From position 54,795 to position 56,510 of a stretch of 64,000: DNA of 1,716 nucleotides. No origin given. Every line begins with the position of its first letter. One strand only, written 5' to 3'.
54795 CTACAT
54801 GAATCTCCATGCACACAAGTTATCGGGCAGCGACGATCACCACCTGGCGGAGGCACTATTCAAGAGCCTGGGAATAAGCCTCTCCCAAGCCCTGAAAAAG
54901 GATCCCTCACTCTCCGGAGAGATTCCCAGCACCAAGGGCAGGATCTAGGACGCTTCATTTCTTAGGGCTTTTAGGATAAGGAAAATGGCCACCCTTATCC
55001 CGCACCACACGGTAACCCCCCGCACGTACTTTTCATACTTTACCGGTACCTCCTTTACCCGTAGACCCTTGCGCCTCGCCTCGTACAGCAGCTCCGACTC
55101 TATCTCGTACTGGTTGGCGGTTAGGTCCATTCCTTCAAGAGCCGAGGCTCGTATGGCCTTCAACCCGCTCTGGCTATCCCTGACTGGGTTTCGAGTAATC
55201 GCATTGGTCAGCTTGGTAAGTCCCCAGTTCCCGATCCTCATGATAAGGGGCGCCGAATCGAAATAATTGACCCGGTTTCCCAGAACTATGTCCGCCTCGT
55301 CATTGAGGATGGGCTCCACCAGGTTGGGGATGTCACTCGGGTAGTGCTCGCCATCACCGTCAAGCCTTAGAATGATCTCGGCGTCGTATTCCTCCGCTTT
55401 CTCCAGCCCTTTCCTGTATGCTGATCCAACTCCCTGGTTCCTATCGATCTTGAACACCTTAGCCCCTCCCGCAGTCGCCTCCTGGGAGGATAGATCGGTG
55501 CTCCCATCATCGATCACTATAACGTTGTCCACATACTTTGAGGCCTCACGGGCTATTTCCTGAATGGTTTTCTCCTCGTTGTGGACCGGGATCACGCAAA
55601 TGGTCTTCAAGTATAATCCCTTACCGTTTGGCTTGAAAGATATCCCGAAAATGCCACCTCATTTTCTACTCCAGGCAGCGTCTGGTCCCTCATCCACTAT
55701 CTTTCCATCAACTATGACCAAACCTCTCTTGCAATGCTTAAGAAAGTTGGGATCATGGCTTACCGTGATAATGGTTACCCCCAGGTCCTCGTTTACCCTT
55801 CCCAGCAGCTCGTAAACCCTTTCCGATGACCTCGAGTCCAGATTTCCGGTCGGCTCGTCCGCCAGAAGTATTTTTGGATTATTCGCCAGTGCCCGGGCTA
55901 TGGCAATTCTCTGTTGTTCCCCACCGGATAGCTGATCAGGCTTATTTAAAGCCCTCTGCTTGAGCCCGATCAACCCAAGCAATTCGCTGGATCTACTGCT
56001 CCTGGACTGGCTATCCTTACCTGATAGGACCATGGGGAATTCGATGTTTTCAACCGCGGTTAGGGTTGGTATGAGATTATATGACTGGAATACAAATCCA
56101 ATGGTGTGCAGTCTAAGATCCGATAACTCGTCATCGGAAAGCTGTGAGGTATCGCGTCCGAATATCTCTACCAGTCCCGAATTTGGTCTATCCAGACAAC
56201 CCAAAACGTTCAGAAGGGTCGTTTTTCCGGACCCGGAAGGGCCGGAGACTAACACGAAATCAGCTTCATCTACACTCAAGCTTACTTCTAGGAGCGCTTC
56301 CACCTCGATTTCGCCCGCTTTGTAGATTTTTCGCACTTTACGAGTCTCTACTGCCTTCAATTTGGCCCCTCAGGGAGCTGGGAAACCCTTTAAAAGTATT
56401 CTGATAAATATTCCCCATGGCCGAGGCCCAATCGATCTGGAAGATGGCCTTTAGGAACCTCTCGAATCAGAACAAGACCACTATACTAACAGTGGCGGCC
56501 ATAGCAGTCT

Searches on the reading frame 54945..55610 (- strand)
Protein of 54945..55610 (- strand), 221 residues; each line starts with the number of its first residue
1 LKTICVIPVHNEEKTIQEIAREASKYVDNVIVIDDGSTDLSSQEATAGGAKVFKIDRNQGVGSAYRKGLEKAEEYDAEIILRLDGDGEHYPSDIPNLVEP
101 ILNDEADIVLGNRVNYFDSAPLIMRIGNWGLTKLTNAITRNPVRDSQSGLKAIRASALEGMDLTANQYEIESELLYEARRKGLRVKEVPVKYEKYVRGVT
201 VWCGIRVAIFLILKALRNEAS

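Call 5: search_protein_families(library=pfam, proteins=[window:54945-55610:-], max_evalue=0.1)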
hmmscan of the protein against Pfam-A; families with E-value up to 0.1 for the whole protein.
window:54945-55610:- (221 aa): 2 families
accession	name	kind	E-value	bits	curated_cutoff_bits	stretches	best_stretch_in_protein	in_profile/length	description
PF00535.33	Glycos_transf_2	-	3.4e-25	89.4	23.3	1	6-159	3-165/168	Glycosyl transferase family 2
PF10111.15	Glyco_tranf_2_2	-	0.0045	17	27.3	1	6-86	3-91/276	Glycosyltransferase like family 2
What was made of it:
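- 54945..55610 (-): GT2 glycosyltransferase, 221 aa, resembling polyprenyl/dolichyl-phosphate sugar synthases. Proposed maker of the lipid-linked sugar donor. Pfam Glycos_transf_2, E 3.4e-25 (call 5).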

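Call 60: search_solved_structures(query=window:54945-55610:-, max_evalue=0.00001)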
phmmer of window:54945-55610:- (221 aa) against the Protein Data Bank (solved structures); distinct sequences matched with E-value up to 0.00001: 2.
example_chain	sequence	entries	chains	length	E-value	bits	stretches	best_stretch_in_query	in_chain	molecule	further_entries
5mlz_A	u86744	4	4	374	3e-12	50.1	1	1-203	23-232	Dolichol monophosphate mannose synthase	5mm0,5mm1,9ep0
9hwj_A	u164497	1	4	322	9.6e-06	28.9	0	3-119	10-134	Undecaprenyl-phosphate 4-deoxy-4-formamido-L-arabinose transferase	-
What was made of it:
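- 54945..55610 (-): PDB 5mlz Pyrococcus Dol-P-Man synthase, E 3e-12, and ArnC, E 1e-5 (call 60).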

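Call 61: search_protein_families(library=ncbifam, proteins=[window:54945-55610:-], max_evalue=0.00001)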
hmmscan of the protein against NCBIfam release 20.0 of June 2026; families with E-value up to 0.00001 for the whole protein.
window:54945-55610:- (221 aa): 10 families
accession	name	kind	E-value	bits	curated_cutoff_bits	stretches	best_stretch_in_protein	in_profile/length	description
TIGR04182.1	glyco_TIGR04182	equivalog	8.5e-35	120.5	325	1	5-196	4-194/293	S-layer glycoprotein N-glycosyltransferase AglJ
NF058614.1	PPMAGASynPpgS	equivalog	3.1e-26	92.2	370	1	5-195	4-201/226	polyprenyl-phospho-N-acetylgalactosaminyl synthase PpgS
NF041391.1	DPhHxTase_Halo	equivalog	3.5e-20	71.9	375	1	10-195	4-186/213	dolichyl-phosphate hexose transferase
NF010496.0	PRK13915.1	equivalog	4.2e-10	39.2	262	1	5-105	35-146/307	glucosyl-3-phosphoglycerate synthase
NF007986.1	PRK10714.1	equivalog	2e-08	33.6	529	1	4-161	9-172/316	undecaprenyl-phosphate 4-deoxy-4-formamido-L-arabinose transferase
TIGR04283.1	glyco_like_mftF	equivalog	1.9e-07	30.9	182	1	6-131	4-125/221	TIGR04283 family arsenosugar biosynthesis glycosyltransferase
NF047588.1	GlcsyltransPgfSStrep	equivalog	2e-07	30.6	500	1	1-197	1-198/308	glycosyltransferase PgfS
TIGR03965.1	mycofact_glyco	equivalog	5.4e-07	28.8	280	1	5-87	78-165/467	mycofactocin biosynthesis glycosyltransferase MftF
NF007482.0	PRK10073.1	equivalog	5.8e-06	25.5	423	1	5-117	10-126/334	glycosyltransferase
TIGR03937.1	PgaC_IcaA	equivalog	7.6e-06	25.1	422.3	1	5-87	49-136/407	poly-beta-1,6-N-acetyl-D-glucosamine synthase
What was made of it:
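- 54945..55610 (-): NCBIfam AglJ 8.5e-35, PpgS 3e-26, Dol-P hexose transferase 3.5e-20, all below the equivalog cut-offs (call 61).
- On Three-component (GT2 + flippase + GT-C) glycosylation system: Calls 5, 60, 61.
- Closest known: Three-component extracytoplasmic glycosylation systems: GtrA/GtrB/GtrC in bacteria. Same: A GT2 polyprenyl-phosphate sugar synthase gene lies next to a GT-C transferase that acts outside the membrane (calls 5, 60, 61).
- The GT2 neighbour is nearest to Dol-P-Man synthase, AglJ and PpgS (calls 60, 61).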

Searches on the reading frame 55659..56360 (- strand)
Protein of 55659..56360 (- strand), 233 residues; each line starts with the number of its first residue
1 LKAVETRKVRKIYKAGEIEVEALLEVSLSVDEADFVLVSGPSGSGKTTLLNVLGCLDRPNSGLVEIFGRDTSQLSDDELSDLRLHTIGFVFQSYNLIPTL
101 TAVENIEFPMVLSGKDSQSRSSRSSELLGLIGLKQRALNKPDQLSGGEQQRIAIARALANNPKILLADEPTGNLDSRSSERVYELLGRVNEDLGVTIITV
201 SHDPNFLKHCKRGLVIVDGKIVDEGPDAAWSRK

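Call 5: search_protein_families(library=pfam, proteins=[window:55659-56360:-], max_evalue=0.1)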
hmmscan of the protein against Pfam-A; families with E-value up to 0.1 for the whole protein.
window:55659-56360:- (233 aa): 22 families
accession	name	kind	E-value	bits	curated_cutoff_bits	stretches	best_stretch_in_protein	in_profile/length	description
PF00005.33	ABC_tran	-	4.8e-31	108.6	25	1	25-171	3-136/137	ABC transporter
PF13304.12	AAA_21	-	9.2e-08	32.9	27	2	141-207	235-303/304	AAA domain, putative AbiEii toxin, Type IV TA system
PF02463.25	SMC_N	-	2.2e-05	24.5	40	1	140-211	133-206/220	RecF/RecN/SMC N terminal domain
PF13191.12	AAA_16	-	0.00014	22.9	32.6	1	22-59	14-51/167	AAA ATPase domain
PF00437.27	T2SSE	-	0.00028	20.1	24.9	1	35-54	144-164/370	Type II/IV secretion system protein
PF13555.12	AAA_29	-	0.00063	19.9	27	1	28-50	17-39/61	P-loop containing region of AAA domain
PF25199.1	nSTAND_NTPase5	-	0.0017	18.7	34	1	28-54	36-62/145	Novel STAND NTPase 5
PF13401.12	AAA_22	-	0.0041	17.9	27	1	32-54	4-26/130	AAA domain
PF20720.3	nSTAND3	-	0.0065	16.6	27.2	1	30-53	14-37/155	Novel STAND NTPase 3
PF03215.21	Rad17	-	0.0095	16.3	23.8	1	21-54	33-66/186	Rad17 P-loop domain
PF13476.12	AAA_23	-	0.017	16.2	27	1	33-53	19-39/201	AAA domain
PF02492.25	cobW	-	0.02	14.9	20.7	1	36-53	3-20/180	CobW/HypB/UreG, nucleotide-binding domain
PF03193.22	RsgA_GTPase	-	0.022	15.1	30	1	22-53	96-126/174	RsgA GTPase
PF13481.12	AAA_25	-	0.029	14.4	27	0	31-52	31-52/195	AAA domain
PF00931.28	NB-ARC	-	0.038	13.7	23.5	1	20-50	5-35/248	NB-ARC domain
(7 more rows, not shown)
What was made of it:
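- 55659..56360 (-): ABC ATPase of the LolD/MacB/FtsE type, 233 aa. Walker A, signature, Walker B-Glu and H-loop motifs are intact. Pfam ABC_tran, E 4.8e-31 (call 5).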

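Call 61: search_protein_families(library=ncbifam, proteins=[window:55659-56360:-], max_evalue=0.00001)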
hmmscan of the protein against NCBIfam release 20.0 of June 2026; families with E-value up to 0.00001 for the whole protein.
window:55659-56360:- (233 aa): 185 families (the best 25 are shown)
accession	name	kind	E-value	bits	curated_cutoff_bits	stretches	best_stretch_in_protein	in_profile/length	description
TIGR02211.1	LolD_lipo_ex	equivalog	4.9e-68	228.9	307.75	1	5-222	3-220/221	lipoprotein-releasing ABC transporter ATP-binding protein LolD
NF007826.0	PRK10535.1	equivalog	4.3e-67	226.8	966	1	4-227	5-227/648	macrolide ABC transporter ATP-binding protein/permease MacB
NF007879.0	PRK10584.1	equivalog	3.4e-62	210.2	336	1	3-224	6-227/228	putative ABC transporter ATP-binding protein YbbA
TIGR02673.1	FtsE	equivalog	4.5e-62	209.5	264.85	1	5-217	3-210/214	cell division ATP-binding protein FtsE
NF008639.0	PRK11629.1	equivalog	1.4e-60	204.6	360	1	6-224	9-227/234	lipoprotein-releasing ABC transporter ATP-binding protein LolD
TIGR02982.1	heterocyst_DevA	subfamily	3.9e-58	196.6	295.8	1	4-221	2-219/220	ABC exporter ATP-binding subunit, DevA family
NF038007.1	ABC_ATP_DarD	equivalog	4.3e-58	196.3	375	1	6-221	4-218/218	darobactin export ABC transporter ATP-binding protein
TIGR03608.1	L_ocin_972_ABC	subfamily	1.2e-52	178.4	254.85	1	21-213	12-203/206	putative bacteriocin export ABC transporter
TIGR03265.1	PhnT2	equivalog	8.9e-50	169.9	457.7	1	8-221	6-213/353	putative 2-aminoethylphosphonate ABC transporter ATP-binding protein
TIGR02314.1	ABC_MetN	equivalog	2.5e-49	168.1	499.7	1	4-225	2-223/343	methionine ABC transporter ATP-binding protein MetN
NF040933.2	ABC_arch_GlcV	equivalog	8.8e-48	163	450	1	4-223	3-222/357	glucose ABC transporter ATP-binding protein GlcV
TIGR02315.1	ABC_phnC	equivalog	1.7e-45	155.4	266.1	1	7-226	5-229/243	phosphonate ABC transporter ATP-binding protein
TIGR01186.1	proV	subfamily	3.3e-45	154.8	326.6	1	22-225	8-212/363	betaine/proline/choline family ABC transporter ATP-binding protein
TIGR01187.1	potA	subfamily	3.7e-45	154.4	355.6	1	40-224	3-182/325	polyamine ABC transporter ATP-binding protein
TIGR00968.1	3a0106s01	subfamily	1.2e-44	152.7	342.75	1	19-223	12-211/237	sulfate ABC transporter ATP-binding protein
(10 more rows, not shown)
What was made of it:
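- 55659..56360 (-): NCBIfam LolD 4.9e-68, MacB NBD 4.3e-67, FtsE 4.5e-62 (call 61).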
